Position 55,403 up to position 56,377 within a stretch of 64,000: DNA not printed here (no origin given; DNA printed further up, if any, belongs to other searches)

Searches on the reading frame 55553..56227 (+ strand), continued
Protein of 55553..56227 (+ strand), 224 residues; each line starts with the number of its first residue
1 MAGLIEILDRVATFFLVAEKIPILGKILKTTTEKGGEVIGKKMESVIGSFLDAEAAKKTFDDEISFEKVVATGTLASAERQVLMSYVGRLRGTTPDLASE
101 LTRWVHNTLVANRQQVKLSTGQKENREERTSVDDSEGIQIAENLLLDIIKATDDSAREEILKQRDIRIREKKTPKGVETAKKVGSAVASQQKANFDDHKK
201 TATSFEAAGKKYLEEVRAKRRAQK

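Call 113: search_protein_families(library=pfam, proteins=[L098:11629-12705:+, L098:12716-15760:+, L098:15785-16120:+, L098:16143-16589:+, L098:16650-19136:+, L109:8600-9727:+, L110:809-1675:+, L098:10696-11460:+], max_evalue=0.01)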
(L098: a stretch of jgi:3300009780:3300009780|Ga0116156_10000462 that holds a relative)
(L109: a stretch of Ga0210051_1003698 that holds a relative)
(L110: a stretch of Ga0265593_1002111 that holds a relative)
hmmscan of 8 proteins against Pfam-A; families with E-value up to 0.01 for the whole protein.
L098:11629-12705:+ (358 aa): 0 families

L098:12716-15760:+ (1014 aa): 0 families

L098:15785-16120:+ (111 aa): 1 family
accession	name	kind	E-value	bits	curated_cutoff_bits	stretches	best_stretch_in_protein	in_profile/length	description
PF18908.5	DUF5663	-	1.2e-06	29.5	23.7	1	21-105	1-83/84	Protein of unknown function (DUF5663)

L098:16143-16589:+ (148 aa): 0 families

L098:16650-19136:+ (828 aa): 5 families
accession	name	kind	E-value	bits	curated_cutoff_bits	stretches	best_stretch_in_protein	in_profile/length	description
PF10412.15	TrwB_AAD_bind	-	3.5e-08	33.2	20.5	1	659-722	232-294/387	Type IV secretion-system coupling protein DNA-binding domain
PF12696.13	TraG-D_C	-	7.6e-06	26.3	22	1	676-741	3-71/126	TraM recognition site of TraD and TraG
PF01935.23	DUF87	-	2.5e-05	24.9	23.2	1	406-457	10-63/220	Helicase HerA, central domain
PF13401.12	AAA_22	-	0.00019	22.2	27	1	417-466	4-54/130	AAA domain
PF13191.12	AAA_16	-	0.00099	20.1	32.6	1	417-466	23-73/167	AAA ATPase domain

L109:8600-9727:+ (375 aa): 0 families

L110:809-1675:+ (288 aa): 0 families

L098:10696-11460:+ (254 aa): 0 families

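Call 117: search_protein_families(library=pfam, alignment_id=A8, max_evalue=0.1)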
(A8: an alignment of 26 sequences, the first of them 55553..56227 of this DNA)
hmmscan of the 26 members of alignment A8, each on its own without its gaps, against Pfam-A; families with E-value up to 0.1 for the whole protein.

A. member 1, window:55553-56227:+ (224 aa): 0 families

B. families by the number of members that match (of 26 scanned): 8 families
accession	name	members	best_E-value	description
PF02441.25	Flavoprotein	2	0.012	Flavoprotein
PF11233.13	DUF3035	1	0.0064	Protein of unknown function (DUF3035)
PF16238.11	DUF4897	1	0.03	Domain of unknown function (DUF4897)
PF02572.21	CobA_CobO_BtuR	1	0.04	ATP:corrinoid adenosyltransferase BtuR/CobO/CobP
PF22715.1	SNaCT9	1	0.052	Short NACHT-associated C-Terminal domain, family 9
PF14677.12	FANCI_S3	1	0.058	FANCI solenoid 3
PF02239.22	Cytochrom_D1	1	0.081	Cytochrome D1 heme domain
PF15933.10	RnlB_antitoxin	1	0.09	Antitoxin to bacterial toxin RNase LS or RnlA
